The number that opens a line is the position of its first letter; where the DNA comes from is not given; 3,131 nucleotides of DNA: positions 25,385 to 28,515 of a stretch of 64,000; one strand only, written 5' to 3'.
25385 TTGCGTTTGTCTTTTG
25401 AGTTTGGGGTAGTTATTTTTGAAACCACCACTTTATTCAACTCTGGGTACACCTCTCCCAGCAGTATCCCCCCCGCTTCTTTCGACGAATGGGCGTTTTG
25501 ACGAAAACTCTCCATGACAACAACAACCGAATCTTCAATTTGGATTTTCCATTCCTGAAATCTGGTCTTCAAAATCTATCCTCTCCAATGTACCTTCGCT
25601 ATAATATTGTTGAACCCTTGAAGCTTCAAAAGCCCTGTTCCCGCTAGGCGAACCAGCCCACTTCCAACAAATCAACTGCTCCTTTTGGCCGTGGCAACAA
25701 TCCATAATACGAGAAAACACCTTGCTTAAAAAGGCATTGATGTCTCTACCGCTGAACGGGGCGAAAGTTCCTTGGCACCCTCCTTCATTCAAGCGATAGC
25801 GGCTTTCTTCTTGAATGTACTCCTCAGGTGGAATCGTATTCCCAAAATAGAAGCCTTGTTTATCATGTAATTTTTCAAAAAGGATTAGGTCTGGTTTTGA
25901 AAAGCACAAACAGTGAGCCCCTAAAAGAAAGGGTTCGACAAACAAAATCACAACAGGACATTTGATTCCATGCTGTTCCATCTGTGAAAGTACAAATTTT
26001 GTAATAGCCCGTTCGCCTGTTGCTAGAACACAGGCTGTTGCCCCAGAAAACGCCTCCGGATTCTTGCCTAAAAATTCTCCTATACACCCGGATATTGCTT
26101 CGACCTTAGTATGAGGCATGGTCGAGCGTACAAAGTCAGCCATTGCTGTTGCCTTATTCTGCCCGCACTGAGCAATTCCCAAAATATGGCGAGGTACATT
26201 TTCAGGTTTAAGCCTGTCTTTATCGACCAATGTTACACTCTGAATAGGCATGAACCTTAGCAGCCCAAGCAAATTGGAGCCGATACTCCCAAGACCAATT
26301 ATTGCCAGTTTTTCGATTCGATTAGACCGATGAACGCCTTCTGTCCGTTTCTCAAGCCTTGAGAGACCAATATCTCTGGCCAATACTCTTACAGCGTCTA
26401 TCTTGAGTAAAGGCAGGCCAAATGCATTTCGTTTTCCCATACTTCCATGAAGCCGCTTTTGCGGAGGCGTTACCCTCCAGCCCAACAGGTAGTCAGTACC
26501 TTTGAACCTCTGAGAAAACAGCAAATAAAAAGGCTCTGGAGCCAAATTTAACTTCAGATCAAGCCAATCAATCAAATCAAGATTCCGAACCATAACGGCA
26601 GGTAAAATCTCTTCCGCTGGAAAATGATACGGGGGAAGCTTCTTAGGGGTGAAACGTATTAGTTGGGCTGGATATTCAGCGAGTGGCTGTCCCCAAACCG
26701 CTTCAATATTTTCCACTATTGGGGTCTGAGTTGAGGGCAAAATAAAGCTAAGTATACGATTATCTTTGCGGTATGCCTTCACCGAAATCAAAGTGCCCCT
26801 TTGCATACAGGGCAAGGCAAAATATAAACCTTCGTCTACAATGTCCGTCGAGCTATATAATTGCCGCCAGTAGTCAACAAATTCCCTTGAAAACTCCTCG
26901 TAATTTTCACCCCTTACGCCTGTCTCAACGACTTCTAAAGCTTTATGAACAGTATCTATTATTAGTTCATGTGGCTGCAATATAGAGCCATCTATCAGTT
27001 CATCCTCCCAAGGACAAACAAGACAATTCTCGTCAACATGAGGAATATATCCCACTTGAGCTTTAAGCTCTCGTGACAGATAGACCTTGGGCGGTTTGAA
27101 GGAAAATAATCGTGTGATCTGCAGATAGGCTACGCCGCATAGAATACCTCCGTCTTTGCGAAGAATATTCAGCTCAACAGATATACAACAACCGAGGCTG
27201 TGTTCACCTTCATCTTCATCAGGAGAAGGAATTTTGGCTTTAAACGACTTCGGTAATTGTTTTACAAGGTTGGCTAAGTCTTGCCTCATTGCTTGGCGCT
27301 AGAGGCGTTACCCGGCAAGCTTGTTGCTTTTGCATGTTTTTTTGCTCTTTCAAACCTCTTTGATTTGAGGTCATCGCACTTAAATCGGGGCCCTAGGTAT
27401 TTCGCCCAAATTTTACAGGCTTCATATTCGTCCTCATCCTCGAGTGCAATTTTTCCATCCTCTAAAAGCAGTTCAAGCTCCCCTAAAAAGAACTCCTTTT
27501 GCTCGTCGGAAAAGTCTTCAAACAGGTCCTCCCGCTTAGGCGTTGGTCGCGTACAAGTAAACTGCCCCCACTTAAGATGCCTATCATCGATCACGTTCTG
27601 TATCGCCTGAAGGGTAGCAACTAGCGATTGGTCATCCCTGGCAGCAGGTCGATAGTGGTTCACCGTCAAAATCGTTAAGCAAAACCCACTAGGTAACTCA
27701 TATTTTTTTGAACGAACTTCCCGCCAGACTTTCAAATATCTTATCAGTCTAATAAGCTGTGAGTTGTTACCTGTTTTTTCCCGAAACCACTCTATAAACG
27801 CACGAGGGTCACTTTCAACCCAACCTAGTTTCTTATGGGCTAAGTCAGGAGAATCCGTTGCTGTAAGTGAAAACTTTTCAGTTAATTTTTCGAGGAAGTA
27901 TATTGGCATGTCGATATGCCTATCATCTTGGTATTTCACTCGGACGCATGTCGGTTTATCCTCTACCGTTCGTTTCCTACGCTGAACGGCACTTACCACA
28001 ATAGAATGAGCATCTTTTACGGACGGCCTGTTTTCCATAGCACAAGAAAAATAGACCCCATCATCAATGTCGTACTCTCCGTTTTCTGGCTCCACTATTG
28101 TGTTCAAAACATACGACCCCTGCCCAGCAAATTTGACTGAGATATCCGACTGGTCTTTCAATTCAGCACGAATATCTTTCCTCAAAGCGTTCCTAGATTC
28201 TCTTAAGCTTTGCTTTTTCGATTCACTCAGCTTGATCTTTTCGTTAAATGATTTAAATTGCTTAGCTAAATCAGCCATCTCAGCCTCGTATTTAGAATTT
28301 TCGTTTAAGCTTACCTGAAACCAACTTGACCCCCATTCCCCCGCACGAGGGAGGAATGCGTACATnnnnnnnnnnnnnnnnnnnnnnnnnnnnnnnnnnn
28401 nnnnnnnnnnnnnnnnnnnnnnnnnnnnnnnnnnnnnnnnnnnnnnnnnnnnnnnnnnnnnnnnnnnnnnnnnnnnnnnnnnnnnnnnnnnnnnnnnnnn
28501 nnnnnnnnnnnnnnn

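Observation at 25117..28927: Complete type II CBASS anti-phage operon: 2-TM (Cap15-like) effector, CD-NTase, Cap2 (E1/E2), Cap3 (JAB)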

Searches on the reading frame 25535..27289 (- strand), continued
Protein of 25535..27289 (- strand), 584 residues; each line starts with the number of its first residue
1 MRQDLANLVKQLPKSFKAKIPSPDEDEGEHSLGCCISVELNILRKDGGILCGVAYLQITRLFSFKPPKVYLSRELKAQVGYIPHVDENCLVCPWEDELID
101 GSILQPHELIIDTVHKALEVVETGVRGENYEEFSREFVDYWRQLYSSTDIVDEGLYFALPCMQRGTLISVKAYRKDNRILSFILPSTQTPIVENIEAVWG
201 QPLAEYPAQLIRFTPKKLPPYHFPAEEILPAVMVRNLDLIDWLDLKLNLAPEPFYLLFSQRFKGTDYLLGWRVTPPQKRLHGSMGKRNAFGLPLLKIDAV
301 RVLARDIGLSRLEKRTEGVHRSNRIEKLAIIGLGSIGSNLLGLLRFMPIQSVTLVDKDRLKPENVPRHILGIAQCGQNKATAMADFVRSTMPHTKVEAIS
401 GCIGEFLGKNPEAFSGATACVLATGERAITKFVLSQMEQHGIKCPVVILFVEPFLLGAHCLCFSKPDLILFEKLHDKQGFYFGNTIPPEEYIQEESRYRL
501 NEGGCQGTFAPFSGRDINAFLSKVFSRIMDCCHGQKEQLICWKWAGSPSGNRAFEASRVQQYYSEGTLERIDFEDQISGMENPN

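Call 71: find_encoding_contigs(protein=P0273, flank=5000, max_places=2)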
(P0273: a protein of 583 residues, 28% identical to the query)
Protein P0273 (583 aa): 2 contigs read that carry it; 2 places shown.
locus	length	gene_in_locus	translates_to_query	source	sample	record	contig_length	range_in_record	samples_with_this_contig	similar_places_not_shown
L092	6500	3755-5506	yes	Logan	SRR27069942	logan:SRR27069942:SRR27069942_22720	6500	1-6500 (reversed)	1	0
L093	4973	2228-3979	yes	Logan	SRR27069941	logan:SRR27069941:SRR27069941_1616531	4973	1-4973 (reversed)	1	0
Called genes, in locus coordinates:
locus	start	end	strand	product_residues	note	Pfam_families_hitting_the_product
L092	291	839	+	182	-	-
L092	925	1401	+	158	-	-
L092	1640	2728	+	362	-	PF01734:Patatin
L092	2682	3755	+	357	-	PF18144:SMODS, PF21654:DncV-like_NTFase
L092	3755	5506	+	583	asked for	PF14461:Prok-E2_B, PF00899:ThiF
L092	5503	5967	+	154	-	PF14464:Prok-JAB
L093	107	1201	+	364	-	PF01734:Patatin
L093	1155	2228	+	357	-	PF18144:SMODS, PF21654:DncV-like_NTFase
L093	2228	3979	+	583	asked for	PF14461:Prok-E2_B, PF00899:ThiF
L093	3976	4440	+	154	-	PF14464:Prok-JAB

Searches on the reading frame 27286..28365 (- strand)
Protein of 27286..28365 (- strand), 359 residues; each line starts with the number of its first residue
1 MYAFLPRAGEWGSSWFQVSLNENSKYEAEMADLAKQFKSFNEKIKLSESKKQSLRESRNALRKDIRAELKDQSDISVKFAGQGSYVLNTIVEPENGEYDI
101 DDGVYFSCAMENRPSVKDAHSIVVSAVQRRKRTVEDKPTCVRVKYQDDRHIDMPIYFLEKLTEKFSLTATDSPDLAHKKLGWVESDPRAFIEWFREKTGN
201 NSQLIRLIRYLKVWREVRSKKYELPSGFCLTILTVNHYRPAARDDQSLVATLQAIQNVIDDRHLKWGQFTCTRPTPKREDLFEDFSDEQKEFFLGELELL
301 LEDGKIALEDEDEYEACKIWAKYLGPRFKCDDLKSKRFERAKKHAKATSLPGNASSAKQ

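Call 3: search_protein_families(library=pfam, proteins=[window:27286-28365:-], max_evalue=0.01)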
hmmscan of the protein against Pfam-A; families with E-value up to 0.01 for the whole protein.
window:27286-28365:- (359 aa): 4 families
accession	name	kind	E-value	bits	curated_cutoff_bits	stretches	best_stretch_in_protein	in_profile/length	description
PF21654.3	DncV-like_NTFase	-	2e-20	73.9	24.9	1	78-156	2-90/90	Cyclic GMP-AMP synthase DncV-like, nucleotidyltransferase domain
PF18144.7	SMODS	-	2.2e-11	44.7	26.5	1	33-197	3-163/164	Second Messenger Oligonucleotide or Dinucleotide Synthetase domain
PF21713.2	DncV_C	-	0.00059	20.2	28.4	1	203-333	3-131/135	Cyclic GMP-AMP synthase, C-terminal domain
PF09687.15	PRESAN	-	0.0089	16.9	23.7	0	14-71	26-84/125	Plasmodium RESA N-terminal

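Call 4: search_protein_families(library=padloc, proteins=[window:27286-28365:-], max_evalue=0.01)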
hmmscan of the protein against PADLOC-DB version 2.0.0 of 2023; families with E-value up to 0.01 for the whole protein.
window:27286-28365:- (359 aa): 37 families (the best 25 are shown)
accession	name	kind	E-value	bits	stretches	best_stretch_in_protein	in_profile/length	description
PDLC00774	Cyclase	-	1.9e-102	340.7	1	30-349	1-307/316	oligonucleotide-cyclase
PDLC00795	Cyclase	-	4.2e-61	204.9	1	30-343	1-331/340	oligonucleotide-cyclase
PDLC00783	Cyclase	-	1.6e-49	166.8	1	30-345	1-326/349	oligonucleotide-cyclase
PDLC00824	Cyclase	-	2e-48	163.4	1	35-325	13-309/466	oligonucleotide-cyclase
PDLC00768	Cyclase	-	2.7e-37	126.4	2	170-331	194-348/380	oligonucleotide-cyclase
PDLC00778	Cyclase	-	3.9e-35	119.5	1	30-328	1-302/455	oligonucleotide-cyclase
PDLC00775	Cyclase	-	6.9e-33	112.3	2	35-157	12-155/389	oligonucleotide-cyclase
PDLC00781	Cyclase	-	3.6e-32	109.9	2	171-331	192-346/380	oligonucleotide-cyclase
PDLC00806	Cyclase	-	1.6e-26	91.1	2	39-157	18-168/396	oligonucleotide-cyclase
PDLC00798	Cyclase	-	3.2e-26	90.6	1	33-325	3-291/344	oligonucleotide-cyclase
PDLC00793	Cyclase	-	2.2e-23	81.2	1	33-343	3-313/462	oligonucleotide-cyclase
PDLC00799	Cyclase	-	3.5e-23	79.9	1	32-259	3-250/449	oligonucleotide-cyclase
PDLC00782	Cyclase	-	4.6e-22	76.7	2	171-260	221-314/417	oligonucleotide-cyclase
PDLC00822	Cyclase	-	2.2e-21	74.6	2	173-347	187-361/375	oligonucleotide-cyclase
PDLC00787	Cyclase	-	5.4e-21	73.3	1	34-348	4-321/333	oligonucleotide-cyclase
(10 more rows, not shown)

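Call 6: search_solved_structures(query=window:27286-28365:-, max_evalue=0.001, show_alignments=2)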
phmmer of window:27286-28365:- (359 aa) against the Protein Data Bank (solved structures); distinct sequences matched with E-value up to 0.001: 16.
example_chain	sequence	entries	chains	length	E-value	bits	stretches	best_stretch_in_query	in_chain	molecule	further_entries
7ljo_A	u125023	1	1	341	5.1e-41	144.4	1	30-330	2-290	CD-NTase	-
8ysn_A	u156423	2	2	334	5.7e-27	98.2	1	30-332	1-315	Nucleotidyltransferase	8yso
8ysd_A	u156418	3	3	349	1.1e-24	90.7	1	30-332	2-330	Nucleotidyltransferase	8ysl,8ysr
8ysc_A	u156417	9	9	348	1.5e-24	90.3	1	30-332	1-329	Nucleotidyltransferase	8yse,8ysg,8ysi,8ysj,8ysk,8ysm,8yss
4u0n_A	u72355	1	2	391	3.1e-14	56.3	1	34-257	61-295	Cyclic AMP-GMP synthase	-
4xj1_A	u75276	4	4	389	2.4e-13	53.4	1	34-257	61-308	Cyclic AMP-GMP synthase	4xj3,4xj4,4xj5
4txy_A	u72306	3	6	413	4.3e-12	49.3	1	34-160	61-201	Cyclic AMP-GMP synthase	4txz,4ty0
4u03_A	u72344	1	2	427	4.8e-12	49.1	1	34-160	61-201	Cyclic AMP-GMP synthase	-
4xj6_A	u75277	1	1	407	5.2e-12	49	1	67-175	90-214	VC0179-like protein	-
4u0m_A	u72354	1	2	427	2.4e-11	46.8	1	34-160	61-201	Cyclic AMP-GMP synthase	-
5go3_A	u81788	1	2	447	1.3e-10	44.4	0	34-160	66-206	Cyclic GMP-AMP synthase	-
4u0l_A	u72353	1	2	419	6.6e-10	42.1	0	179-257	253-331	Cyclic AMP-GMP synthase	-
9sa4_A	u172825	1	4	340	5.8e-06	29.1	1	174-339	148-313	CD-NTase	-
7ljm_A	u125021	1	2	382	7.3e-06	28.8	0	181-329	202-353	CD-NTase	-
9sa5_A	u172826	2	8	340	7.7e-06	28.7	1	178-339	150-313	CD-NTase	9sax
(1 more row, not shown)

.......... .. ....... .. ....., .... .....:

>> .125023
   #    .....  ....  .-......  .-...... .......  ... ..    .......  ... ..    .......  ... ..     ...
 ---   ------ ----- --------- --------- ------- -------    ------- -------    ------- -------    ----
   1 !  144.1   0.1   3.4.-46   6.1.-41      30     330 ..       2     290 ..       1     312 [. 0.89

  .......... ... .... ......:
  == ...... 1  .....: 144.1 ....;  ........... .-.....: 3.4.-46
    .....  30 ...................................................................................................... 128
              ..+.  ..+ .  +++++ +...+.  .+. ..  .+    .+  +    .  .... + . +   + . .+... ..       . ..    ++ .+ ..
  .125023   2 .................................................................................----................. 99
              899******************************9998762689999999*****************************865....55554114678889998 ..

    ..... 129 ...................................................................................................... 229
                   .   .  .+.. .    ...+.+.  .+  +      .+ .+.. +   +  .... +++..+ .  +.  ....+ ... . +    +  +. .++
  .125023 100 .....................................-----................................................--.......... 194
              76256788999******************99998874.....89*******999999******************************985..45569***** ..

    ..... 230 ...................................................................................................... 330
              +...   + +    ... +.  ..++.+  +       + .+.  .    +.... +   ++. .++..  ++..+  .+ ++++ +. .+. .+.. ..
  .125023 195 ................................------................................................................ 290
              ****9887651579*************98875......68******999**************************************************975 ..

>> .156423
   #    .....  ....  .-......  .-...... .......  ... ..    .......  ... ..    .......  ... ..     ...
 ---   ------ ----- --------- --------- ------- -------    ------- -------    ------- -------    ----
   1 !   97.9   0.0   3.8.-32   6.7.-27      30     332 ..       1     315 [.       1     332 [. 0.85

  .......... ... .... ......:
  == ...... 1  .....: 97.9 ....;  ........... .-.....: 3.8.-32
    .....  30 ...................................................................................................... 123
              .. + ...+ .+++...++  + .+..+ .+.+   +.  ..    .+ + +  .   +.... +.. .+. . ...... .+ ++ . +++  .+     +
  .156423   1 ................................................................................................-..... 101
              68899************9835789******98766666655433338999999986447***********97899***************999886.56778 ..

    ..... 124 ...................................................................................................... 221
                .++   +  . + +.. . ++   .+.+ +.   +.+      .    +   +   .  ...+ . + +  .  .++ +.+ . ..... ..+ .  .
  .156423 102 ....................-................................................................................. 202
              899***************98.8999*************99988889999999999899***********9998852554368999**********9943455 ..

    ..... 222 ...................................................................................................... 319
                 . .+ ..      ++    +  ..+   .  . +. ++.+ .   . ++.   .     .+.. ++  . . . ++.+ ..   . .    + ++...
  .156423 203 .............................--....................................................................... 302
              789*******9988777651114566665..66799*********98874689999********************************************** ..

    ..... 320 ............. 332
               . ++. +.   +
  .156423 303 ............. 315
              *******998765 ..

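Call 22: find_homologous_proteins(query=window:27286-28275:-, max_evalue=1e-10)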
Query window:27286-28275:- (329 aa): 240 proteins with E <= 1e-10 among 1373 candidates; the best 120 are listed.
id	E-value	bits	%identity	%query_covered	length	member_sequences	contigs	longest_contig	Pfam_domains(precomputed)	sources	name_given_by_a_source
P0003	1.4e-218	743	100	100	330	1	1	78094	PF18144.8,PF21654.4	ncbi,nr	ncbi:MAG: CBASS cGAMP synthase [bacterium]|nr:CBASS cGAMP synthase [bacterium]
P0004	2.1e-69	252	42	99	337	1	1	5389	PF18144.8,PF21654.4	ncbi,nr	ncbi:MAG: hypothetical protein J0M25_13465 [Flavobacteriales bacterium]|nr:hypothetical protein [Fla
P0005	1.5e-67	246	41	99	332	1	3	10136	PF18144.8,PF21654.4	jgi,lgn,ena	-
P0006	1.9e-66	243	41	99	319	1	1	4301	PF18144.8,PF21654.4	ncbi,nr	ncbi:MAG: hypothetical protein GY730_07770 [bacterium]|nr:hypothetical protein [bacterium]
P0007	2.4e-65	239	41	100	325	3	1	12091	PF18144.8,PF21654.4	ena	-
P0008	8.5e-65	237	41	96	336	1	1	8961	PF18144.8,PF21654.4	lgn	-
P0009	5.6e-62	228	38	93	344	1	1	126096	PF21713.3,PF18144.8,PF21654.4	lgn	-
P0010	7.6e-61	224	42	89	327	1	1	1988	PF18144.8,PF21654.4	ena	-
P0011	2.1e-60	223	42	89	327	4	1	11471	PF21713.3,PF18144.8,PF21654.4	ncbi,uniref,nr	ncbi:CBASS cGAMP synthase [Lysinibacillus parviboronicapiens]|uniref:CBASS cGAMP synthase n=1 Tax=Ly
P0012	2.7e-60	223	42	91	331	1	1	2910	PF18144.8,PF21654.4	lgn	-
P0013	4.3e-60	222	42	89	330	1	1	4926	PF21713.3,PF18144.8,PF21654.4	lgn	-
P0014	1.2e-59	220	41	98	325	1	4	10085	PF21713.3,PF18144.8,PF21654.4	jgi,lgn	-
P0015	2.2e-59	220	39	96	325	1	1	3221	PF21713.3,PF18144.8,PF21654.4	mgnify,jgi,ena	mgnify:CR=1 FL=1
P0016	3.1e-59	219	42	89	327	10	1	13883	PF21713.3,PF18144.8,PF21654.4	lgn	-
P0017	5.4e-59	218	39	98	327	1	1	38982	PF21713.3,PF18144.8,PF21654.4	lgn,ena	-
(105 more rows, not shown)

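Call 23: search_protein_families(library=ncbifam, proteins=[window:27286-28275:-], max_evalue=0.001)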
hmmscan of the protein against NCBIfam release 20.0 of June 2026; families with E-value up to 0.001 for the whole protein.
window:27286-28275:- (329 aa): 3 families
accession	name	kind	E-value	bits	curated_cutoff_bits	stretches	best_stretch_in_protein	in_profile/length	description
NF041078.1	cGAS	equivalog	2.8e-68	230.6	150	1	6-298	14-338/339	CBASS cGAMP synthase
NF041116.1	CBASS_cyclase_a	equivalog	9.2e-10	38.1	200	1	6-196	3-200/317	CBASS oligonucleotide cyclase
NF041117.1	CBASS_cyclase_b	equivalog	3.4e-06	26.8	200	1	8-214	2-195/275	CBASS oligonucleotide cyclase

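Call 24: find_encoding_contigs(protein=P0005, flank=6000, max_places=2)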
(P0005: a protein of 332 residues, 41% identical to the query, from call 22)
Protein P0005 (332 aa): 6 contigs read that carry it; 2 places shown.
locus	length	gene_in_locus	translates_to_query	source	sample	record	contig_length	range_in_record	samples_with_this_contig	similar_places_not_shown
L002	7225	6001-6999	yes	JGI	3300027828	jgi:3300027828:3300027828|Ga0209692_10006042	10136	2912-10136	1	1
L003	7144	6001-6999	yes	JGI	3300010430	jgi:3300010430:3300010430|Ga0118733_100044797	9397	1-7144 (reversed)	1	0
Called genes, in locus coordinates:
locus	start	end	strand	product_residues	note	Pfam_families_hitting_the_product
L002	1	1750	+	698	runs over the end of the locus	PF18962:Por_Secre_tail (weak)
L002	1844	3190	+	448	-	PF14870:PSII_BNR (faint), PF18962:Por_Secre_tail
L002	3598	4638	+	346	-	-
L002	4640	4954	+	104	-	-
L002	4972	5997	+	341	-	PF01734:Patatin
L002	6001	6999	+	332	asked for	PF18144:SMODS, PF21654:DncV-like_NTFase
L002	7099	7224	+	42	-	?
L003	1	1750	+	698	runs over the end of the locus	PF18962:Por_Secre_tail (weak)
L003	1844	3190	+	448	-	PF14870:PSII_BNR (faint), PF18962:Por_Secre_tail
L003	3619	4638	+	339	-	-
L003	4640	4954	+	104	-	-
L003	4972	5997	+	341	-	PF01734:Patatin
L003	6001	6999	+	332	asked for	PF18144:SMODS, PF21654:DncV-like_NTFase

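Call 25: find_encoding_contigs(protein=P0007, flank=6000, max_places=2)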
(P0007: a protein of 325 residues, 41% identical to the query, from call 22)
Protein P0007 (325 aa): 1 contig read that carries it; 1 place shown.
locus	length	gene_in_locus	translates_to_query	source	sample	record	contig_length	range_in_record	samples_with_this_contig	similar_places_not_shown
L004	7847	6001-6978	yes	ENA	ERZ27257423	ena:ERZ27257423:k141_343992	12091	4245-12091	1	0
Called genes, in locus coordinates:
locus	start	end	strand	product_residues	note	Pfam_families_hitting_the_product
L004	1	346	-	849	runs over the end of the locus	PF00873:ACR_tran, PF03176:MMPL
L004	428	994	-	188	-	-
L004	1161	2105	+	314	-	PF02588:YitT_membrane, PF10035:DUF2179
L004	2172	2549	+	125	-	-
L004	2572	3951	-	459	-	PF00248:Aldo_ket_red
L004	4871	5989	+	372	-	PF01734:Patatin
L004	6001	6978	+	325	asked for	PF18144:SMODS, PF21654:DncV-like_NTFase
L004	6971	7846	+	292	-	?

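Call 26: find_encoding_contigs(protein=P0004, flank=6000, max_places=2)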
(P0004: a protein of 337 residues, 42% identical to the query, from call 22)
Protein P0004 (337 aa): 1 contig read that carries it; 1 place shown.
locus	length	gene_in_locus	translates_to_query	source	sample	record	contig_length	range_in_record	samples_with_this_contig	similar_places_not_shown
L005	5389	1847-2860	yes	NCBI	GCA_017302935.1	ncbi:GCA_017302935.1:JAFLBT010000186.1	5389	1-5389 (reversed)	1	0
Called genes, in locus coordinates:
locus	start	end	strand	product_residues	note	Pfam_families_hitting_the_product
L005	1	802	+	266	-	PF01420:Methylase_S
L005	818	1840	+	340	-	PF01734:Patatin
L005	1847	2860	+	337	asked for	PF18144:SMODS, PF21654:DncV-like_NTFase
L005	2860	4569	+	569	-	PF14461:Prok-E2_B, PF00899:ThiF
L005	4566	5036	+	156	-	PF01398:JAB (weak), PF14464:Prok-JAB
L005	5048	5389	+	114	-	?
